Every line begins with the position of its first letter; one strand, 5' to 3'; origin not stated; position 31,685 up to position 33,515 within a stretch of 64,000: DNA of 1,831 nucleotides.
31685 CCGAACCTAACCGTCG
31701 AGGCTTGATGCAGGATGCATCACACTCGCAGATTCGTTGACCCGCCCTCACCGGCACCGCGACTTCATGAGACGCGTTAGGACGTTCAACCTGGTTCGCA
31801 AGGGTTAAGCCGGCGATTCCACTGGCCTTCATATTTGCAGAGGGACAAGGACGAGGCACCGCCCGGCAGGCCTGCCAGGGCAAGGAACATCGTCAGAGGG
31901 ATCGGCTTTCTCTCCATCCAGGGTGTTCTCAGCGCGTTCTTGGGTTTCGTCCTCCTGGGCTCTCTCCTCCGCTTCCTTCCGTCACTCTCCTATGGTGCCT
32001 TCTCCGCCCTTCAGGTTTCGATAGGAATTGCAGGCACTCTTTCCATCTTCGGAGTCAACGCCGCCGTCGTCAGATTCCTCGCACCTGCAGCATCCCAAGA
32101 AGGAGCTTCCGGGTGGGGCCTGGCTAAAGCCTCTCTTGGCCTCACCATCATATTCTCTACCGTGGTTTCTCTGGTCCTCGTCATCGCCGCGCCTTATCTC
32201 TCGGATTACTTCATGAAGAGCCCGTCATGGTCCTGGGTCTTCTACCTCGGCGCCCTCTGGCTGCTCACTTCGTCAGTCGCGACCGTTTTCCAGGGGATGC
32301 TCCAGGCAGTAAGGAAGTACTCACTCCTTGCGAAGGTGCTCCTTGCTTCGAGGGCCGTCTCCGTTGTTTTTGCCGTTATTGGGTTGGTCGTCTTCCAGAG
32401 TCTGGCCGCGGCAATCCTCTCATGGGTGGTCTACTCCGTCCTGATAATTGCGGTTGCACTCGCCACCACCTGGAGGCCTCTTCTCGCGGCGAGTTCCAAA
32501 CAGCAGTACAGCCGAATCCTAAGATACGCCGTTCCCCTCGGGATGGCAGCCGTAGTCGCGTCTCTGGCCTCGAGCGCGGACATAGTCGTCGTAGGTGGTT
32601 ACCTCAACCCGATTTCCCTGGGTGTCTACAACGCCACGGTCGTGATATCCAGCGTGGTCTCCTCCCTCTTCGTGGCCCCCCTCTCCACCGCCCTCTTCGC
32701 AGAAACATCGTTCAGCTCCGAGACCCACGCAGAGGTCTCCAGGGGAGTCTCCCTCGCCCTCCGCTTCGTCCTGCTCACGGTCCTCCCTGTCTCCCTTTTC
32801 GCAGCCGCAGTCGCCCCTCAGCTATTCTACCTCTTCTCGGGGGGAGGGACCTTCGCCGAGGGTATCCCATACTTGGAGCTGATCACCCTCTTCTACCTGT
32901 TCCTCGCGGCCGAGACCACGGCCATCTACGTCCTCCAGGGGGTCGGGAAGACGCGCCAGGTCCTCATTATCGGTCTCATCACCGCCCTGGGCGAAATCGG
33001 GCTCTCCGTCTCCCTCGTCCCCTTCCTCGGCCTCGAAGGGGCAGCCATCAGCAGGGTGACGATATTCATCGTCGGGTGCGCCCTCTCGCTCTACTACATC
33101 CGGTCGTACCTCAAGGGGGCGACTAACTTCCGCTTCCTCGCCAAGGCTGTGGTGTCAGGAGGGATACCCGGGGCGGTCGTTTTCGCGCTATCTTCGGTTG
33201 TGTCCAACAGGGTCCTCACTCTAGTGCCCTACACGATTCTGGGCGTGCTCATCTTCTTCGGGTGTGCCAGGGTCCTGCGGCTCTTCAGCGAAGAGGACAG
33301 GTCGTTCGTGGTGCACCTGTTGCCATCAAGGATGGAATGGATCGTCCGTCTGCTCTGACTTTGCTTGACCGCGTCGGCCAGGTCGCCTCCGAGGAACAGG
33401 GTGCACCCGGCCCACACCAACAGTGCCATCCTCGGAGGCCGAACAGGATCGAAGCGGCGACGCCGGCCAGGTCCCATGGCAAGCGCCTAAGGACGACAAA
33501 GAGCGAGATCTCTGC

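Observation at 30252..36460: Five copies of the 3' end of a Wzx-like flippase gene, four as remnants, interleaved with toxin-antitoxin cassettes: cassette array or scars of repeated island replacement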

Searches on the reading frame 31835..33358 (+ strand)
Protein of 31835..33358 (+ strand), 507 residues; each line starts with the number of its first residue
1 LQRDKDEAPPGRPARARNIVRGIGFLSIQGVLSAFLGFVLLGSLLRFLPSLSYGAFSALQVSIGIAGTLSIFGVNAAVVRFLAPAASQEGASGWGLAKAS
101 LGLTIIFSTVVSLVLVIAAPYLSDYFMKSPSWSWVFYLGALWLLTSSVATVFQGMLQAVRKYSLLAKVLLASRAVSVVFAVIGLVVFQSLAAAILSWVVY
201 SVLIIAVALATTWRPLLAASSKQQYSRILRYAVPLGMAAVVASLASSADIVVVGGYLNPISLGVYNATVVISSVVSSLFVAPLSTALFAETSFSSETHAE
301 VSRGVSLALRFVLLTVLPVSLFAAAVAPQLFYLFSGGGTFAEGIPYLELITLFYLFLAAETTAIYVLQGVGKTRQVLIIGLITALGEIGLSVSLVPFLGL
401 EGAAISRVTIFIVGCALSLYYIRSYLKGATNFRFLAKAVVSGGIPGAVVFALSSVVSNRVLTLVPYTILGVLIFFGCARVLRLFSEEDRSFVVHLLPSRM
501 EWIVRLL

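Call 7: search_protein_families(library=pfam, proteins=[window:31835-33358:+], max_evalue=0.01)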
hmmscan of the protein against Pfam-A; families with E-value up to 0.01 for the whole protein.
window:31835-33358:+ (507 aa): 3 families
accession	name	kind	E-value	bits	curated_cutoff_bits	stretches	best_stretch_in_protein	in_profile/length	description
PF13440.11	Polysacc_synt_3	-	3.1e-19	69.8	23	1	44-331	2-280/293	Polysaccharide biosynthesis protein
PF01943.22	Polysacc_synt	-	9e-18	65.1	28.2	1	19-288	1-267/274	Polysaccharide biosynthesis protein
PF01554.23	MatE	-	3.5e-05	24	24.9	1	234-388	1-156/161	MatE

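Call 10: find_encoding_contigs(protein=window:31835-33358:+, flank=10000, max_places=10)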
Protein window:31835-33358:+ (507 aa): 7 contigs read that carry it; 2 places shown.
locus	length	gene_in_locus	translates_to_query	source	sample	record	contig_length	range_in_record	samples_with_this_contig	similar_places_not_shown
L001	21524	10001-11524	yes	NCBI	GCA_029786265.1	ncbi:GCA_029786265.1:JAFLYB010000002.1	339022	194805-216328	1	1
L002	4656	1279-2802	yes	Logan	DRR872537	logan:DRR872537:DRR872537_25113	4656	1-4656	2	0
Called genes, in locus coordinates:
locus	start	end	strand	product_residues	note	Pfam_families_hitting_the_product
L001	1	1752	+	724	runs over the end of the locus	PF11847:GT-C_AftD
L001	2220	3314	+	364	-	PF13692:Glyco_trans_1_4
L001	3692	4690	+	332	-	PF01073:3Beta_HSD, PF01370:Epimerase, PF02719:Polysacc_synt_2 (weak), PF04321:RmlD_sub_bind, PF07993:NAD_binding_4, PF16363:GDP_Man_Dehyd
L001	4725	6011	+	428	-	PF03721:UDPG_MGDP_dh_N, PF00984:UDPG_MGDP_dh, PF03720:UDPG_MGDP_dh_C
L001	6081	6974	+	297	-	PF01370:Epimerase, PF04321:RmlD_sub_bind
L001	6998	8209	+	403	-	PF08421:Methyltransf_13, PF13489:Methyltransf_23, PF08242:Methyltransf_12 (weak), PF08484:Methyltransf_14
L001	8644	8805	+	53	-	-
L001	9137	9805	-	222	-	-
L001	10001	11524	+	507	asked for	PF01943:Polysacc_synt, PF13440:Polysacc_synt_3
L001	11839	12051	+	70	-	PF15919:HicB_lk_antitox, PF21748:UPF0150 (weak)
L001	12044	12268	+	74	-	PF07927:HicA_toxin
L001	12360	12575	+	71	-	-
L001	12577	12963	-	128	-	PF01850:PIN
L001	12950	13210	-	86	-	PF04014:MazE_antitoxin (weak)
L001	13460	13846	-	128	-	-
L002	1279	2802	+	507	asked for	PF01943:Polysacc_synt, PF13440:Polysacc_synt_3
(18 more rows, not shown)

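Call 12: find_homologous_proteins(query=window:31835-33358:+, max_evalue=0.001)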
Query window:31835-33358:+ (507 aa): 84 proteins with E <= 0.001 among 8000 candidates.
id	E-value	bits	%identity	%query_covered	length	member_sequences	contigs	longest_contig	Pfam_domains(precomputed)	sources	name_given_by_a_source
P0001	0.0e+0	1025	100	100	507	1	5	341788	PF01943.23,PF13440.12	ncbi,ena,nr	ncbi:MAG: oligosaccharide flippase family protein [Nitrososphaerota archaeon]|nr:oligosaccharide fli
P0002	3.8e-245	832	80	100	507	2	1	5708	PF01943.23,PF01554.24,PF13440.12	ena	-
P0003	3.8e-239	813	78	100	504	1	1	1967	PF01943.23,PF01554.24,PF13440.12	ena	-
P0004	5.0e-232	789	77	99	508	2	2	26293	PF01943.23,PF13440.12,PF03023.20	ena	-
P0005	3.4e-224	763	75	100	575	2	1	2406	PF01943.23,PF01554.24,PF13440.12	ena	-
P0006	3.2e-219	747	70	100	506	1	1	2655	PF01943.23,PF13440.12,PF03023.20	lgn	-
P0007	3.1e-209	714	69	100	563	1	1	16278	PF01943.23,PF13440.12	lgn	-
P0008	1.9e-207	708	68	99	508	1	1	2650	PF01943.23,PF13440.12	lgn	-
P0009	1.3e-201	689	66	100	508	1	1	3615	PF01943.23,PF13440.12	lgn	-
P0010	9.4e-196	669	65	100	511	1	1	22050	PF01943.23,PF01554.24,PF13440.12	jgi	jgi:O-antigen/teichoic acid export membrane protein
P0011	3.3e-192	658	64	100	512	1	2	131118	PF01943.23,PF13440.12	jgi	jgi:O-antigen/teichoic acid export membrane protein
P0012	2.2e-186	639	62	100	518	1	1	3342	PF01943.23,PF13440.12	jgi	jgi:O-antigen/teichoic acid export membrane protein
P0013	2.2e-184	632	74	82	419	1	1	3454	PF01943.23,PF01554.24,PF13440.12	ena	-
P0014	1.1e-183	630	62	99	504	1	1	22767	PF01943.23,PF13440.12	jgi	jgi:O-antigen/teichoic acid export membrane protein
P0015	6.5e-181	621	61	98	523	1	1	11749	PF01943.23,PF01554.24,PF13440.12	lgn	-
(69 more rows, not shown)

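Call 14: find_related_loci(query=A2, collection=genome_contigs, flank=10000)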
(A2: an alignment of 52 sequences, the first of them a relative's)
Query A2 (507 aa) in genome_contigs; peptide patterns used: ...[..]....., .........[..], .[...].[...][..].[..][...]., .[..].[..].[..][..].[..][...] (x = any residue, [..] = any of these).
281 stretches matched a pattern; 8 encode a relative of the query (tblastn E <= 1e-3); 8 distinct loci.
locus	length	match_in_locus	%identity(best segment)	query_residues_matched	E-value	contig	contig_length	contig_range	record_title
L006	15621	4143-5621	61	15-507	0e+0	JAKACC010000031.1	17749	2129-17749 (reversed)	MAG: archaeon isolate WH2.bin77 NODE_5482_length_17749_cov_2.831404, whole genome shotgun sequence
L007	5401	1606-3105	61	9-507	0e+0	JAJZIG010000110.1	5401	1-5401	MAG: archaeon isolate LSA3.bin14 NODE_24538_length_5401_cov_1.125711, whole genome shotgun sequence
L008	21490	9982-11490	58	1-507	5e-172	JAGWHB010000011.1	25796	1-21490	MAG: Thaumarchaeota archaeon isolate REEA66 REEA66_11_length_25796_cov_4.929157, whole genome shotgun sequence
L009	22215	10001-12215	60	3-507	1e-165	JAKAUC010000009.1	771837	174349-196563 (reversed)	MAG: archaeon isolate YP3.bin16 NODE_3_length_771837_cov_12.6758, whole genome shotgun sequence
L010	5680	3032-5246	60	3-507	1e-167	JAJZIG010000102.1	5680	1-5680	MAG: archaeon isolate LSA3.bin14 NODE_23076_length_5680_cov_1.744462, whole genome shotgun sequence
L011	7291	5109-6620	54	2-507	6e-161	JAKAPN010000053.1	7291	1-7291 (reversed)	MAG: archaeon isolate YF1.bin6 NODE_13668_length_7291_cov_2.243160, whole genome shotgun sequence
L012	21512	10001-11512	52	4-507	2e-154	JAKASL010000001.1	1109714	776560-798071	MAG: archaeon isolate YP1.bin46 NODE_2_length_1109714_cov_131.272962, whole genome shotgun sequence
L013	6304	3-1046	56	160-507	1e-104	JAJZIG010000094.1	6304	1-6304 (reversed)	MAG: archaeon isolate LSA3.bin14 NODE_20230_length_6304_cov_1.114295, whole genome shotgun sequence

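Call 15: find_related_loci(query=A2, collection=metagenome_contigs, flank=10000)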
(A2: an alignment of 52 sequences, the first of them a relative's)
Query A2 (507 aa) in metagenome_contigs; peptide patterns used: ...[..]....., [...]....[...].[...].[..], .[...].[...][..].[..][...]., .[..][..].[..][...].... (x = any residue, [..] = any of these).
600 stretches matched a pattern (row limit reached: there are more); 13 encode a relative of the query (tblastn E <= 1e-3); 13 distinct loci.
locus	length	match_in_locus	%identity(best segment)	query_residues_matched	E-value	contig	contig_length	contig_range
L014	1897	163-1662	54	2-507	2e-175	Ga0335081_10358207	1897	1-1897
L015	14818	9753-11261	49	2-505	2e-147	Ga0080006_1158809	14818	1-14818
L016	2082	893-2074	60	2-396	2e-128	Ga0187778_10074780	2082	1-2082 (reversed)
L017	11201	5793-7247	45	15-501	2e-118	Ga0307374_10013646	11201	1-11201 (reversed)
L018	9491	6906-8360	45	15-501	2e-118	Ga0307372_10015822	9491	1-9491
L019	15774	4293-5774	45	4-501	7e-118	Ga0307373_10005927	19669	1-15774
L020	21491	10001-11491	41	4-507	9e-117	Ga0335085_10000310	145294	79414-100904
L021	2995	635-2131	41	4-501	8e-114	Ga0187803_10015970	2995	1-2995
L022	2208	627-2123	40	4-501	3e-116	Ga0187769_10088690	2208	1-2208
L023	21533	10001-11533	39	3-507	4e-108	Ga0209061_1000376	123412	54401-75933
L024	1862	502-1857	40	4-454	4e-100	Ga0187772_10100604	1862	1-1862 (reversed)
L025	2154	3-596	57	310-507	3e-67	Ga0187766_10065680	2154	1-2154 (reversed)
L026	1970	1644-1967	63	50-157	2e-37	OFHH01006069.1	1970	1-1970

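Call 19: find_encoding_contigs(protein=P0004, flank=10000, max_places=4)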
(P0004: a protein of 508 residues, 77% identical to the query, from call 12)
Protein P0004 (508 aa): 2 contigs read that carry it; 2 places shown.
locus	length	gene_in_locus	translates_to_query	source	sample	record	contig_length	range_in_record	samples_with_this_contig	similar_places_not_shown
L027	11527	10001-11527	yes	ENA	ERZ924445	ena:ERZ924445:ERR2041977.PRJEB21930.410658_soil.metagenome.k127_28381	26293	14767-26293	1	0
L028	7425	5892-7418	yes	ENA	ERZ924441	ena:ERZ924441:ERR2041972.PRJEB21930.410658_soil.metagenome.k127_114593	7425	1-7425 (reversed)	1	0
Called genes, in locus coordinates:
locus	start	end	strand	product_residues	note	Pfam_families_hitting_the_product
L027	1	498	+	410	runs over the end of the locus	PF13439:Glyco_transf_4, PF13579:Glyco_trans_4_4, PF13524:Glyco_trans_1_2 (faint), PF00534:Glycos_transf_1, PF13692:Glyco_trans_1_4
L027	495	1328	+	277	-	PF01522:Polysacc_deac_1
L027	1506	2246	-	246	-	PF00106:adh_short, PF08659:KR, PF13561:adh_short_C2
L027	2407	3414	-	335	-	PF13527:Acetyltransf_9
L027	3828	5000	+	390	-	PF01370:Epimerase, PF16363:GDP_Man_Dehyd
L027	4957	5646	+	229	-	PF02585:PIG-L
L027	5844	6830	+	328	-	PF01073:3Beta_HSD, PF01370:Epimerase, PF02719:Polysacc_synt_2, PF04321:RmlD_sub_bind, PF16363:GDP_Man_Dehyd, PF07993:NAD_binding_4 (weak)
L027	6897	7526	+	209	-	PF00702:Hydrolase, PF13419:HAD_2 (faint), PF13242:Hydrolase_like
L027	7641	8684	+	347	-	PF00288:GHMP_kinases_N, PF08544:GHMP_kinases_C (weak)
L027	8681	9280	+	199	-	PF13580:SIS_2, PF01380:SIS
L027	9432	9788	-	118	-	PF00483:NTP_transferase, PF12804:NTP_transf_3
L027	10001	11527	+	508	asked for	PF01943:Polysacc_synt, PF13440:Polysacc_synt_3, PF03023:MurJ (weak)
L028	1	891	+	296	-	?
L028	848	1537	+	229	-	PF02585:PIG-L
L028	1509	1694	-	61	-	-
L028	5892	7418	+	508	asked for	PF01943:Polysacc_synt, PF13440:Polysacc_synt_3, PF03023:MurJ (weak)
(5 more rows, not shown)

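Call 20: find_encoding_contigs(protein=P0002, flank=10000, max_places=4)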
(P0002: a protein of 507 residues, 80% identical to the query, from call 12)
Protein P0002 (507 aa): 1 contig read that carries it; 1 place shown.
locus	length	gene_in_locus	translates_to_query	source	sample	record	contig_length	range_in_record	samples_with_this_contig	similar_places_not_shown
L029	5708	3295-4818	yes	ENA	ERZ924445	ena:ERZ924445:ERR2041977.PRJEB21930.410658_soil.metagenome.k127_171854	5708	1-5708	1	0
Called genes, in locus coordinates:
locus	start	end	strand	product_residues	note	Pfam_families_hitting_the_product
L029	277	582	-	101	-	-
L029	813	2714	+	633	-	-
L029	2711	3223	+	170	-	-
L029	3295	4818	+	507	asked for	PF01943:Polysacc_synt, PF13440:Polysacc_synt_3, PF01554:MatE (weak)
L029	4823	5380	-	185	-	-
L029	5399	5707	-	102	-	?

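Call 21: find_encoding_contigs(protein=P0007, flank=10000, max_places=4)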
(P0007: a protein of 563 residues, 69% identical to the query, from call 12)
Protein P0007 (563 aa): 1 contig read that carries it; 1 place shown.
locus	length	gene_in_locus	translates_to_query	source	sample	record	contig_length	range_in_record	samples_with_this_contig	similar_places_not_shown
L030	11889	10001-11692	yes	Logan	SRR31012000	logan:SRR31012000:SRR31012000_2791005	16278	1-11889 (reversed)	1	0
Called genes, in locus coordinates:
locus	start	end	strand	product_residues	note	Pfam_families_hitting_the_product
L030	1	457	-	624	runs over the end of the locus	PF13522:GATase_6, PF13537:GATase_7, PF00733:Asn_synthase, PF06508:QueC (weak)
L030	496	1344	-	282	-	PF13578:Methyltransf_24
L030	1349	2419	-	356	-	PF01408:GFO_IDH_MocA, PF22725:GFO_IDH_MocA_C3 (weak)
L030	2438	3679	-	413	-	PF13439:Glyco_transf_4, PF13579:Glyco_trans_4_4, PF00534:Glycos_transf_1, PF13692:Glyco_trans_1_4, PF13524:Glyco_trans_1_2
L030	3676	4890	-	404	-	PF13477:Glyco_trans_4_2, PF13439:Glyco_transf_4, PF13579:Glyco_trans_4_4, PF20706:GT4-conflict, PF00534:Glycos_transf_1, PF13692:Glyco_trans_1_4, PF13524:Glyco_trans_1_2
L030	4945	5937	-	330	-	PF00248:Aldo_ket_red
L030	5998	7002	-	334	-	PF01073:3Beta_HSD, PF01370:Epimerase, PF02719:Polysacc_synt_2, PF04321:RmlD_sub_bind (weak), PF16363:GDP_Man_Dehyd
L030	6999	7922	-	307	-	PF01073:3Beta_HSD, PF01370:Epimerase, PF02719:Polysacc_synt_2 (faint), PF04321:RmlD_sub_bind, PF16363:GDP_Man_Dehyd, PF07993:NAD_binding_4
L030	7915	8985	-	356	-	PF02350:Epimerase_2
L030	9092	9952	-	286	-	PF00535:Glycos_transf_2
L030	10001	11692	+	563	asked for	PF01943:Polysacc_synt, PF13440:Polysacc_synt_3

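Call 40: find_related_loci(query=A2, collection=viral_contigs, flank=10000)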
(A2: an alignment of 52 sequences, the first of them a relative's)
Query A2 (507 aa) in viral_contigs; peptide patterns used: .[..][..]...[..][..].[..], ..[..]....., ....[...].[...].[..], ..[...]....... (x = any residue, [..] = any of these).
600 stretches matched a pattern, but none encodes a relative of the query by tblastn (E <= 1e-3).

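Call 74: search_protein_families(library=ncbifam, proteins=[window:31835-33358:+], max_evalue=0.01)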
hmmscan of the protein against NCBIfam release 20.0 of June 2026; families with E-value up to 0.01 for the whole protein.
window:31835-33358:+ (507 aa): 3 families
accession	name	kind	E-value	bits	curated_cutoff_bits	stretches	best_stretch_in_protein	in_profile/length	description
TIGR00797.1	matE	subfamily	6.7e-09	35.1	147.4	1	234-428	1-198/396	MATE family efflux transporter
TIGR01695.1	murJ_mviN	equivalog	8.3e-08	31.4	235.55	1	74-482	59-497/506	murein biosynthesis integral membrane protein MurJ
NF007773.0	PRK10459.1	equivalog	1.2e-06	27.8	273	1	19-492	7-472/492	MOP flippase family protein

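Call 85: search_protein_families(library=pfam, proteins=[L008:14299-15102:+, L008:15158-15775:-, L008:16815-17990:+, L008:18641-19387:+, L006:10003-10710:-, L006:11024-13942:-, L006:7556-8233:-, L006:8641-9951:-, L009:12410-13291:-, L009:13362-14213:-], max_evalue=0.001)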
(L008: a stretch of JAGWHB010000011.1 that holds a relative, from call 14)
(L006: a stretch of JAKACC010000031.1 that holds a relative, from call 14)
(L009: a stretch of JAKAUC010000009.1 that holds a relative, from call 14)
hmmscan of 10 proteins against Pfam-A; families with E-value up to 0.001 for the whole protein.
L008:14299-15102:+ (267 aa): 0 families

L008:15158-15775:- (205 aa): 0 families

L008:16815-17990:+ (391 aa): 0 families

L008:18641-19387:+ (248 aa): 2 families
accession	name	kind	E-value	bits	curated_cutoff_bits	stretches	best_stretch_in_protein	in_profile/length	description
PF02481.21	DNA_processg_A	-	1.8e-48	165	29.6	1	45-228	25-211/212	DNA recombination-mediator protein A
PF18306.6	LDcluster4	-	4.6e-07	30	26.3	1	65-206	3-124/151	SLOG cluster4 family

L006:10003-10710:- (235 aa): 1 family
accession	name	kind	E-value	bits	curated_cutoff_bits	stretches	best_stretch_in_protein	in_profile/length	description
PF01944.22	SpoIIM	-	9e-08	32.7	26.9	1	37-189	6-162/163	Stage II sporulation protein M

L006:11024-13942:- (972 aa): 0 families

L006:7556-8233:- (225 aa): 0 families

L006:8641-9951:- (436 aa): 0 families

L009:12410-13291:- (293 aa): 1 family
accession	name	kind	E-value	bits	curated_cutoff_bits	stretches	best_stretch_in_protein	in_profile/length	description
PF00296.26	Bac_luciferase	-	1.2e-47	163.2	27.9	1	1-210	1-208/314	Luciferase-like monooxygenase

L009:13362-14213:- (283 aa): 0 families

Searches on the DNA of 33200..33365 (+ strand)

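Call 75: search_dna_similar(query=window:33200-33365:+, collection=plasmids, mode=distant, max_evalue=0.01, max_rows=10)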
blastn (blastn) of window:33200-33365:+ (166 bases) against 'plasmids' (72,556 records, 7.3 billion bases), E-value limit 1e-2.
No match.

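Call 76: search_dna_similar(query=window:33200-33365:+, collection=phages, mode=distant, max_evalue=0.01, max_rows=10)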
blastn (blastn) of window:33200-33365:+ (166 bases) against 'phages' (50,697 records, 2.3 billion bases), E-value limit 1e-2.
No match.

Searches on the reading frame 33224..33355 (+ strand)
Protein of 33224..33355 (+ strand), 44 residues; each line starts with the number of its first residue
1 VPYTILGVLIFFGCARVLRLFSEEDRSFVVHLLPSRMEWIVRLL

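Call 30: find_homologous_proteins(query=A3, max_evalue=0.01)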
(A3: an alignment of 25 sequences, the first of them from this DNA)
Query A3 (25 sequences) (44 aa, profile of the alignment): 4 proteins with E <= 0.01 among 677 candidates.
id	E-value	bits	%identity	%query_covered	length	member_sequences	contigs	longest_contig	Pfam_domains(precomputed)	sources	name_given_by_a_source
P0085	9.6e-15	72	66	73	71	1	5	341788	-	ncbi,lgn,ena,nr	ncbi:MAG: hypothetical protein JRN06_07325 [Nitrososphaerota archaeon]|nr:hypothetical protein [Nitr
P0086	4.2e-13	67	62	93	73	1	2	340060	-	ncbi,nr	ncbi:MAG: hypothetical protein JRN06_07300 [Nitrososphaerota archaeon]|nr:hypothetical protein [Nitr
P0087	1.1e-11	62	66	86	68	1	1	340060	-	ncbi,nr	ncbi:MAG: hypothetical protein JRN06_07350 [Nitrososphaerota archaeon]|nr:hypothetical protein [Nitr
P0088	2.7e-11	61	74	77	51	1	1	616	-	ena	-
